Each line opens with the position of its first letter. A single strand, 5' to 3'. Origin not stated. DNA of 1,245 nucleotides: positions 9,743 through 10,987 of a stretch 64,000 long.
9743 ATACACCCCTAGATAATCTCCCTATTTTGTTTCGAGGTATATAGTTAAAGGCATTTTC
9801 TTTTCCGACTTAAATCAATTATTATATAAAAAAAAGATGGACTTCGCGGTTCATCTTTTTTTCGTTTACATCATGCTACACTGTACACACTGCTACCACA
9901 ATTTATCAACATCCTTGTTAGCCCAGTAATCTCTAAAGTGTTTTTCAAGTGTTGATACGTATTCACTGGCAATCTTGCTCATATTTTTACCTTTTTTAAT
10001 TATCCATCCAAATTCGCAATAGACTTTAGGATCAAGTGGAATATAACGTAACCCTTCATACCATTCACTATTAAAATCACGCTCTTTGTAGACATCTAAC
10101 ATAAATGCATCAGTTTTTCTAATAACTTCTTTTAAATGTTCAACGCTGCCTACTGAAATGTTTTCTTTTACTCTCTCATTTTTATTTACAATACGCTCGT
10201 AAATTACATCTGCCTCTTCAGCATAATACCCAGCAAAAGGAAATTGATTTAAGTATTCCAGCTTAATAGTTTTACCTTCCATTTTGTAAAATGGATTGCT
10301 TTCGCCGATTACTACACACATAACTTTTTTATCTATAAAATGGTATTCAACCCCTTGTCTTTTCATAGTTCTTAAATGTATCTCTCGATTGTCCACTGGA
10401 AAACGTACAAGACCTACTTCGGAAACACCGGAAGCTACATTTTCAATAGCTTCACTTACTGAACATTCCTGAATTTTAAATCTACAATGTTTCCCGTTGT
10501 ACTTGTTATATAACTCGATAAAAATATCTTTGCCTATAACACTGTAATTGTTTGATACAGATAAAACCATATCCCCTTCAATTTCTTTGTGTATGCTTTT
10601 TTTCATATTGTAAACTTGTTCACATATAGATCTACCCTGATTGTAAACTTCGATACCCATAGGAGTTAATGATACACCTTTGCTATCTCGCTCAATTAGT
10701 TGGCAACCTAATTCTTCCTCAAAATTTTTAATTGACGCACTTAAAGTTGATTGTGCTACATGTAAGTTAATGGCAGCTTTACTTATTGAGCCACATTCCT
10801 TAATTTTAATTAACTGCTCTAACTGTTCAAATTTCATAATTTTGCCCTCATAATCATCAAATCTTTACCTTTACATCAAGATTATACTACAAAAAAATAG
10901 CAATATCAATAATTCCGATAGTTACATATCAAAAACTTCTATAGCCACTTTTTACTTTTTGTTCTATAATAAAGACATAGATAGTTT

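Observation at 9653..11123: LysR gene bracketed by two ORF-less transcripts that share one operator (GcvA/GcvB-like sRNA regulon)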

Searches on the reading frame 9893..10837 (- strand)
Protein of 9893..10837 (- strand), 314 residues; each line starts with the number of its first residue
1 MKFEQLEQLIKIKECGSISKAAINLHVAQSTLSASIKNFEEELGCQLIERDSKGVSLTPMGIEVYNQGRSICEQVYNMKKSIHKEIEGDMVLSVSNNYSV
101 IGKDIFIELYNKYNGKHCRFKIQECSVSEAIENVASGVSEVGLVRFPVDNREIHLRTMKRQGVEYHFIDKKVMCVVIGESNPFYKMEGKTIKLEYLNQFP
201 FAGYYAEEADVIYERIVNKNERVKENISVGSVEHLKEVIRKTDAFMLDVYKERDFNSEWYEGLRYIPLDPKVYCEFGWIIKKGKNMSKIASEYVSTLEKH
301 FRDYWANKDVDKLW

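Call 6: search_protein_families(library=ncbifam, proteins=[window:9893-10837:-])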
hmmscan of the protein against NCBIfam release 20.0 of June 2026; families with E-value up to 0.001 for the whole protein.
window:9893-10837:- (314 aa): 49 families (the best 25 are shown)
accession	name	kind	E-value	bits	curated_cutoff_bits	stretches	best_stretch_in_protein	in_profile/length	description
NF040786.1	LysR_Sec_metab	equivalog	1e-21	77.3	250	1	1-155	1-157/298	selenium metabolism-associated LysR family transcriptional regulator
NF047520.1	trans_act_CidR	equivalog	1.5e-19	70.3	415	1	1-299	1-290/292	cidABC operon transcriptional activator CidR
NF053705.1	TransRegGltCGpos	equivalog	1.7e-16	60.3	350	1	1-154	1-157/300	glutamate biosynthesis transcriptional regulator GltC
NF008722.0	PRK11716.1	equivalog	2.8e-15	56.1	246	1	1-175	1-176/293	HTH-type transcriptional activator IlvY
NF045775.1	acetoin_reg_AlsR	exception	1.7e-14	54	430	1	1-163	1-165/290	acetoin biosynthesis transcriptional regulator AlsR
NF047711.1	PutUtilRegPtrR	equivalog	2.5e-14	53.1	400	1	1-154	1-154/283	putrescine utilization regulator PtrR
NF040889.1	trans_reg_YeiE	equivalog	9.5e-14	51.3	480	1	3-158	5-158/288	DNA-binding transcriptional regulator YeiE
NF007385.0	PRK09906.1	equivalog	1e-13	51.1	356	1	3-158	3-159/296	DNA-binding transcriptional regulator HcaR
NF040709.1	benzoate_BenM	exception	6.9e-13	48.6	600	1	1-194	1-185/299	benzoate utilization transcription regulator BenM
NF041036.1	decaheme_TF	subfamily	1.2e-12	47.9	210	1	1-94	1-93/301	multiheme cytochrome-associated LysR family transcriptional regulator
NF047354.1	trans_reg_GltC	equivalog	2.8e-12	46.8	300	1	1-101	1-102/290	glutamate biosynthesis transcriptional regulator GltC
NF040888.1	trans_reg_YafC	equivalog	2.9e-12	46.1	470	1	3-86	5-88/293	DNA-binding transcriptional regulator YafC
NF008416.0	PRK11242.1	equivalog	3.8e-12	46.1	277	1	5-153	5-155/300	transcriptional regulator CynR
NF007667.0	PRK10341.1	equivalog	7.7e-12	44.8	308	1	11-117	17-123/312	transcriptional regulator TdcA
NF007307.0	PRK09791.1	equivalog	8.1e-12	44.9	336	1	1-120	5-124/302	LysR family transcriptional regulator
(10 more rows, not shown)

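Call 7: search_protein_families(library=pfam, proteins=[window:9893-10837:-])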
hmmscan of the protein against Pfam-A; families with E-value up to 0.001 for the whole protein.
window:9893-10837:- (314 aa): 1 family
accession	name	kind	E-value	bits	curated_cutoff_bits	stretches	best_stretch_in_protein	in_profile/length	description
PF00126.33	HTH_1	-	3.3e-18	65.8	26.6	1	4-61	2-59/60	Bacterial regulatory helix-turn-helix protein, lysR family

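Call 22: find_related_loci(query=window:9893-10837:-, collection=genome_contigs, flank=2500)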
Query window:9893-10837:- (314 aa) in genome_contigs; peptide patterns used: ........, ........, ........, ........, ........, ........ (x = any residue, [..] = any of these).
43 stretches matched a pattern; 4 encode a relative of the query (tblastn E <= 1e-3); 4 distinct loci.
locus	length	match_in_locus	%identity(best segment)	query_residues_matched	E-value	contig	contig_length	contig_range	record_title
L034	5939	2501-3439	91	1-313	0e+0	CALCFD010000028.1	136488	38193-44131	MAG TPA_asm: uncultured Eubacterium sp. isolate ERR318688_bin.6_CONCOCT_v1.1_MAG genome assembly, contig: ERZ1764608.111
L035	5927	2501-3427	72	1-309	2e-159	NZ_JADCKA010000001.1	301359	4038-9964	Gallibacter intestinalis strain DSM 108706 seq1, whole genome shotgun sequence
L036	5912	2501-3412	53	1-304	4e-107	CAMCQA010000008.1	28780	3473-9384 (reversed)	MAG: uncultured Clostridia bacterium isolate SRR15732360_bin.15_metaWRAP_v1.3_MAG genome assembly, contig: ERZ9426306.67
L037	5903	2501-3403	27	1-297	3e-23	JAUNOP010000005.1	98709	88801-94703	MAG: Eubacteriales bacterium isolate S34M_St_66 NODE_56_length_98709_cov_16.478764, whole genome shotgun sequence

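Call 23: find_related_loci(query=window:9893-10837:-, collection=metagenome_contigs, flank=2500)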
Query window:9893-10837:- (314 aa) in metagenome_contigs; peptide patterns used: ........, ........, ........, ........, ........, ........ (x = any residue, [..] = any of these).
63 stretches matched a pattern; 3 encode a relative of the query (tblastn E <= 1e-3); 3 distinct loci.
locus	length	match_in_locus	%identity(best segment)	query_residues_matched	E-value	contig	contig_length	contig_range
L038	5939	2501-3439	91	1-313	0e+0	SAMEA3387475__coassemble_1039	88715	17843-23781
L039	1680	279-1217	72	1-311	1e-176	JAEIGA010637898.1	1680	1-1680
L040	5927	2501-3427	72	1-309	7e-160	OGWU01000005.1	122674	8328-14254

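Call 48: find_homologous_proteins(query=window:9893-10837:-, max_evalue=1e-20)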
Query window:9893-10837:- (314 aa): 16 proteins with E <= 1e-20 among 760 candidates.
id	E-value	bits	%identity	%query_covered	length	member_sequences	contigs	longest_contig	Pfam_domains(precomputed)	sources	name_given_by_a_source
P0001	1.2e-189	647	90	100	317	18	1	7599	PF00126.34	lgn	-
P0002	1.0e-162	559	78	98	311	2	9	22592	PF00126.34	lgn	-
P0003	4.2e-155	534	75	97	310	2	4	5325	PF00126.34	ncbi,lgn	-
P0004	4.3e-154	530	72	99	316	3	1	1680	PF00126.34,PF03466.26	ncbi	-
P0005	1.1e-151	522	72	98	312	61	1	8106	PF00126.34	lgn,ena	-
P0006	5.2e-149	514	70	99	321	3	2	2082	PF00126.34,PF03466.26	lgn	-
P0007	6.1e-148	510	71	100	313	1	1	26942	PF00126.34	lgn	-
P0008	4.3e-141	488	69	98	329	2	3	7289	PF00126.34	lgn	-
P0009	2.0e-140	485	69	97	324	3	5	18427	PF00126.34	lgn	-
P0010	3.3e-139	481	66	100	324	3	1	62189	PF00126.34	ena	-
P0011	4.2e-137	474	67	100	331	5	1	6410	PF00126.34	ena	-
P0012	1.5e-118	414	61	97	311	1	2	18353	PF00126.34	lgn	-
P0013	9.8e-118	411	59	97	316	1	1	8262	PF00126.34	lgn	-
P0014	2.3e-117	410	59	97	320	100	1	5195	PF00126.34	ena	-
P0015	2.6e-117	409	60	97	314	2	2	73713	PF00126.34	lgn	-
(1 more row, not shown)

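Call 50: find_encoding_contigs(protein=P0002, flank=2500, max_places=1)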
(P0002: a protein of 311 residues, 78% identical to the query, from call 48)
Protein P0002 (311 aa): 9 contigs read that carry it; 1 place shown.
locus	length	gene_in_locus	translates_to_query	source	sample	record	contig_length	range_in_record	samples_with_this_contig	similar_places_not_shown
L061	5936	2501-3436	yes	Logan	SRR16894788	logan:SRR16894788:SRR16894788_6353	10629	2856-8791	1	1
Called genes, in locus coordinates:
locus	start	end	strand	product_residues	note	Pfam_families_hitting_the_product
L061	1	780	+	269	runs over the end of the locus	PF06541:ABC_trans_CmpB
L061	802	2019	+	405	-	PF01546:Peptidase_M20, PF05343:Peptidase_M42 (faint), PF07687:M20_dimer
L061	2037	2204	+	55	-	PF12797:Fer4_2 (faint), PF12837:Fer4_6 (faint), PF13237:Fer4_10 (weak), PF14697:Fer4_21 (faint), PF12800:Fer4_4 (faint), PF12838:Fer4_7 (weak), PF00037:Fer4 (weak)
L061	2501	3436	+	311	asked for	PF00126:HTH_1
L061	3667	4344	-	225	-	PF01259:SAICAR_synt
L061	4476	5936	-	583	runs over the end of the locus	PF00795:CN_hydrolase (weak), PF02540:NAD_synthase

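Call 51: find_encoding_contigs(protein=P0007, flank=2500, max_places=1)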
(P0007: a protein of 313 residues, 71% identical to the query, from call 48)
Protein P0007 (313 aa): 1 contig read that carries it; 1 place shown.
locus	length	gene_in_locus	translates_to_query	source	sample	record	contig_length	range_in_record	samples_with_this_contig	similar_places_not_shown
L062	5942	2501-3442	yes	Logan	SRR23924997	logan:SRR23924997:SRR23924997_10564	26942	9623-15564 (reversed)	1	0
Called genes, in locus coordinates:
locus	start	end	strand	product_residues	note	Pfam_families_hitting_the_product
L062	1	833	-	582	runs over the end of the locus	PF00664:ABC_membrane, PF00005:ABC_tran, PF02463:SMC_N (faint)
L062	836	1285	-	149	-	PF12802:MarR_2, PF13463:HTH_27 (weak), PF22381:Staph_reg_Sar_Rot (weak), PF01047:MarR, PF13412:HTH_24 (weak), PF13601:HTH_34 (faint)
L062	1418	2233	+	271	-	PF06541:ABC_trans_CmpB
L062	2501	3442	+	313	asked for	PF00126:HTH_1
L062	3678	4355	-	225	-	PF01259:SAICAR_synt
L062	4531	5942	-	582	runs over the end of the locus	PF00795:CN_hydrolase (weak), PF02540:NAD_synthase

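Call 52: find_encoding_contigs(protein=P0009, flank=2500, max_places=1)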
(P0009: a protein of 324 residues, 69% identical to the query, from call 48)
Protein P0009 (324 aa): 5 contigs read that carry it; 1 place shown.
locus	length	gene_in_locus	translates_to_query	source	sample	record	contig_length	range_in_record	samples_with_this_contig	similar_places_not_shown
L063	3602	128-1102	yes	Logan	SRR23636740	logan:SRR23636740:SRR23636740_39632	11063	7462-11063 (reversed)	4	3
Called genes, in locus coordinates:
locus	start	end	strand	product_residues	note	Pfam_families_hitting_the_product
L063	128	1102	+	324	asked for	PF00126:HTH_1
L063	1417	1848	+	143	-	PF22381:Staph_reg_Sar_Rot (weak), PF12802:MarR_2, PF01047:MarR, PF13412:HTH_24 (weak)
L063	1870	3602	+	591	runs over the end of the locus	PF00664:ABC_membrane, PF00005:ABC_tran, PF02463:SMC_N (faint)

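Call 53: find_encoding_contigs(protein=P0010, flank=2500, max_places=1)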
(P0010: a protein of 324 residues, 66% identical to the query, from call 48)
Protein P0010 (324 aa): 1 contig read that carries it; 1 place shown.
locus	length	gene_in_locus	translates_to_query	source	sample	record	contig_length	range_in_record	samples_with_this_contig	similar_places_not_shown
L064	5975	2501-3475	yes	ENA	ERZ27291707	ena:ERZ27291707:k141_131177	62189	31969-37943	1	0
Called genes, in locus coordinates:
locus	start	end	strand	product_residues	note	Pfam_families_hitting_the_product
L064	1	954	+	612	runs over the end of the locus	PF02540:NAD_synthase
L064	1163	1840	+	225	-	PF01259:SAICAR_synt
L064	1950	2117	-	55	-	-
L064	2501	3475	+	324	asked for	PF00126:HTH_1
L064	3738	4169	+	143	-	PF22381:Staph_reg_Sar_Rot (weak), PF01047:MarR, PF12802:MarR_2, PF13412:HTH_24 (faint)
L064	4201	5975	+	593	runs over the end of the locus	PF00664:ABC_membrane, PF00005:ABC_tran, PF02463:SMC_N (weak)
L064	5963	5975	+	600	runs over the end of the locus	PF00664:ABC_membrane, PF00005:ABC_tran, PF02463:SMC_N (weak)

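Call 54: find_encoding_contigs(protein=P0012, flank=2500, max_places=1)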
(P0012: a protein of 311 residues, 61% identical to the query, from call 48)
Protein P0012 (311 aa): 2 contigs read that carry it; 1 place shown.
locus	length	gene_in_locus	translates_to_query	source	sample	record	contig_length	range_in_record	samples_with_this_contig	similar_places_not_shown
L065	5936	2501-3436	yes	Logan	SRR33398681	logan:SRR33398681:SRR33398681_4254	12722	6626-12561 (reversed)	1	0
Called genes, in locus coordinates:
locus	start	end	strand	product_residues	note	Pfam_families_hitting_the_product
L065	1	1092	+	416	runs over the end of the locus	?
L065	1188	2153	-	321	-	PF08279:HTH_11, PF03099:BPL_LplA_LipB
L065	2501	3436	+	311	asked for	PF00126:HTH_1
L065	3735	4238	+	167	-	-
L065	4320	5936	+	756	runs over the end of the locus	-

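Call 55: find_encoding_contigs(protein=P0015, flank=2500, max_places=1)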
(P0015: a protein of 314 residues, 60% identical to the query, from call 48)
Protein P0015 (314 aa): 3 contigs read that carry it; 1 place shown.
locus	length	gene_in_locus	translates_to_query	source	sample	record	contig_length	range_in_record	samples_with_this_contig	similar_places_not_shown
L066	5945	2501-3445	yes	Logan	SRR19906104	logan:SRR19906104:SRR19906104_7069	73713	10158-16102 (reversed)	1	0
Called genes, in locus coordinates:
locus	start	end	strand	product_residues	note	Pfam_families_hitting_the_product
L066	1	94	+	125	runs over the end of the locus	PF02283:CobU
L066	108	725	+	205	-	PF00300:His_Phos_1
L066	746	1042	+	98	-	-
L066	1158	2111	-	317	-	PF08279:HTH_11, PF13412:HTH_24 (weak), PF03099:BPL_LplA_LipB, PF02237:BPL_C (weak)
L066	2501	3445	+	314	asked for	PF00126:HTH_1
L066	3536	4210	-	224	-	PF01259:SAICAR_synt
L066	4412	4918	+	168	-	PF13302:Acetyltransf_3, PF00583:Acetyltransf_1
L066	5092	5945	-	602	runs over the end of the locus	PF02540:NAD_synthase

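Call 56: find_encoding_contigs(protein=P0013, flank=2500, max_places=1)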
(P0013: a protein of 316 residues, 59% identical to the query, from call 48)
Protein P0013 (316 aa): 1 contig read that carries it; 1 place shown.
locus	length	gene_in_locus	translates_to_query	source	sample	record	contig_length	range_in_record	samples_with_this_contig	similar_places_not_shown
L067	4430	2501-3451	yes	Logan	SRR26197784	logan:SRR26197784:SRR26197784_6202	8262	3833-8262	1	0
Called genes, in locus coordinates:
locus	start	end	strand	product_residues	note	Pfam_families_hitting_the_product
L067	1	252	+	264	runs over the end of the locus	PF01975:SurE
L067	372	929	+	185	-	PF00857:Isochorismatase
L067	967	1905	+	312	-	PF09924:LPG_synthase_C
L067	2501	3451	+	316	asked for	PF00126:HTH_1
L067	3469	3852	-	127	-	PF01638:HxlR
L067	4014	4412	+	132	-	PF01243:PNPOx_N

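Call 57: find_encoding_contigs(protein=P0008, flank=2500, max_places=1)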
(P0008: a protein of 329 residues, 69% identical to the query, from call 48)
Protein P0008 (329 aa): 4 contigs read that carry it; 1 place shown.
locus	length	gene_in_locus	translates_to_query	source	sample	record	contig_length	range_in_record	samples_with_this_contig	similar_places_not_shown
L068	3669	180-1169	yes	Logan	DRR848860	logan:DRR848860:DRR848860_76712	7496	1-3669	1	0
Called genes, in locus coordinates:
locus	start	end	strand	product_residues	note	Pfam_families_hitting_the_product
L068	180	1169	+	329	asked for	PF00126:HTH_1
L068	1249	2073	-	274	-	PF06541:ABC_trans_CmpB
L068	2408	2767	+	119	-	PF01047:MarR, PF13412:HTH_24 (faint), PF12802:MarR_2, PF13463:HTH_27 (weak), PF22381:Staph_reg_Sar_Rot (weak)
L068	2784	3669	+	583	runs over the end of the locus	PF00664:ABC_membrane, PF00005:ABC_tran, PF02463:SMC_N (weak)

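Call 68: search_solved_structures(query=A6, max_evalue=0.00001)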
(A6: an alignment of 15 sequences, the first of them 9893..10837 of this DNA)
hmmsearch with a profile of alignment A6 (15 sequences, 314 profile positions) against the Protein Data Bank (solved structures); distinct sequences matched with E-value up to 0.00001: 36.
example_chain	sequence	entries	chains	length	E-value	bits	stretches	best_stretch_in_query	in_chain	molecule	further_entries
2h98_A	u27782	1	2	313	2.7e-15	59.5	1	1-148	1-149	HTH-type transcriptional regulator catM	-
3m1e_A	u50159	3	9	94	6.5e-13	51.7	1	1-83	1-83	HTH-type transcriptional regulator benM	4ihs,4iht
3hhg_A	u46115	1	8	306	7.7e-13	51.4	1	4-94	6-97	Transcriptional regulator, LysR family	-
3fzv_A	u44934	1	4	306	8e-13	51.4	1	3-82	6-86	Probable transcriptional regulator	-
6m5f_A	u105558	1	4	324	8.9e-13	51.2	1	3-82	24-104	Probable transcriptional regulator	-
3k1m_A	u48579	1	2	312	1.1e-12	50.9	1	1-145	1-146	HTH-type transcriptional regulator benM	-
3k1p_A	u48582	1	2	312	1.2e-12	50.8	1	1-145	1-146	HTH-type transcriptional regulator benM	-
3k1n_A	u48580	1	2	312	1.2e-12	50.8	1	1-145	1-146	HTH-type transcriptional regulator benM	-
2h99_A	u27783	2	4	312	1.2e-12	50.8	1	1-145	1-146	HTH-type transcriptional regulator benM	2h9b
3fxq_A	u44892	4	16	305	1.9e-12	50.1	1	1-74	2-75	LysR type regulator of tsaMBCD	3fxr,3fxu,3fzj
7l4s_A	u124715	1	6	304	1.3e-11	47.4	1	5-86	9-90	Transcriptional regulator of oxidative stress OxyR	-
5xxp_A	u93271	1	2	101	2.5e-11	46.4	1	1-73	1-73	LysR-type regulatory protein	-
4x6g_A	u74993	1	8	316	3.6e-11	45.9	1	1-106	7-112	OxyR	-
9hh1_A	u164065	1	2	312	6.9e-11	45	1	5-88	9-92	Transcriptional regulator, LysR family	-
8h3v_S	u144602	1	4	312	7.2e-11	45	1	1-103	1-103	NtcB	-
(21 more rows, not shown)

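Call 76: predict_structure(alignment_id=A6)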
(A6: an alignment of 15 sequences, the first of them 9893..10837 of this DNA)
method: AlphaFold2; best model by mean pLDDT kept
length: 314 residues; sequences in the alignment: 15
mean_pLDDT: 82.7   pTM: 0.62
mean pLDDT of the five models: 82.7, 75.0, 70.9, 68.1, 65.0
residues with pLDDT >= 90: 90; 70-90: 174; 50-70: 42; < 50: 8
segments of 3 or more residues with pLDDT < 50: 83-86, 311-314
pLDDT, mean of each block of 10 residues (from residue 1): 85 90 88 91 89 85 89 76 53 83 84 78 89 93 91 94 93 89 84 84 72 73 63 79 86 66 87 92 90 91 69 42
secondary structure, 60 per line:
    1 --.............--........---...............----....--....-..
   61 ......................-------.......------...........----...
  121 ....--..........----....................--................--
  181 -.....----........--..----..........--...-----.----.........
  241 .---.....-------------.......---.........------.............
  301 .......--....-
elements in order: H3-15 H18-25 H29-43 E48-51 E54-57 H59-82 E90-96 H103-113 E118-124 H127-136 E141-147 H148-160 E163-178 H182-186 H193-198 H207-216 H232-241 E245-249 E263-269 E273-281 H288-307 H310-313

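Call 81: fold_search(model_id=the predicted structure, library=pdb)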
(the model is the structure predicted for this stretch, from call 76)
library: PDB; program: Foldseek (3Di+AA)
matches with E <= 10: 1575; with E <= 0.001: 813
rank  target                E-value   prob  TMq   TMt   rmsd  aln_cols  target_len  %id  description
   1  4x6g_C                5.9e-19  1.00  0.49  0.52  12.1       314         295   17  Full-length OxyR C199D from pseudomonas aeruginosa (released 2015-04-29)
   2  1iz1_B                1.0e-18  1.00  0.44  0.47   9.6       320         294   18  CRYSTAL STRUCTURE OF CBNR, A LYSR FAMILY TRANSCRIPTIONAL REGULATOR (released 2003-05-06)
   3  4x6g_A                3.2e-18  1.00  0.49  0.52  12.4       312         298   16  Full-length OxyR C199D from pseudomonas aeruginosa (released 2015-04-29)
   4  7d98_Q                5.8e-18  1.00  0.44  0.47   9.4       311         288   20  Crystal structure of full-length CbnR complexed with the target DNA complex (released 2021-03-10)
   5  1ixc_B                7.0e-18  1.00  0.43  0.47   9.2       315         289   19  Crystal structure of CbnR, a LysR family transcriptional regulator (released 2003-06-18)
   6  3k1n_B                1.8e-17  1.00  0.45  0.46  14.7       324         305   19  Crystal Structure of full-length BenM (released 2010-09-29)
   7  1iz1_A                1.8e-17  1.00  0.44  0.46  13.6       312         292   21  CRYSTAL STRUCTURE OF CBNR, A LYSR FAMILY TRANSCRIPTIONAL REGULATOR (released 2003-05-06)
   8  6g4r_E                3.2e-17  1.00  0.48  0.48   8.6       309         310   16  Corynebacterium glutamicum OxyR C206S mutant, H2O2-bound (released 2018-12-05)
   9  5y2v_D                7.3e-17  1.00  0.49  0.51  10.8       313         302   17  Strcutrue of the full-length CcmR complexed with 2-OG from Synechocystis PCC6803 (released 2017-12-27)
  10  3k1n_A                8.3e-17  1.00  0.46  0.48  10.9       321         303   20  Crystal Structure of full-length BenM (released 2010-09-29)
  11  6m5f_B                1.1e-16  1.00  0.48  0.50  10.9       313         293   16  Crystal structure of HinK, a LysR family transcriptional regulator from Pseudomonas aeruginosa (released 2021-03-17)
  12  5y2v_C                1.2e-16  1.00  0.49  0.51  10.8       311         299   17  Strcutrue of the full-length CcmR complexed with 2-OG from Synechocystis PCC6803 (released 2017-12-27)
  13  3k1m_B                1.2e-16  1.00  0.47  0.48  14.6       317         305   20  Crystal Structure of full-length BenM, R156H mutant (released 2010-09-29)
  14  6g1d_A                1.6e-16  1.00  0.50  0.50   7.8       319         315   15  Corynebacterium glutamicum OxyR C206 mutant (released 2018-12-05)
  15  5y2v_B                1.7e-16  1.00  0.48  0.49  13.9       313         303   18  Strcutrue of the full-length CcmR complexed with 2-OG from Synechocystis PCC6803 (released 2017-12-27)
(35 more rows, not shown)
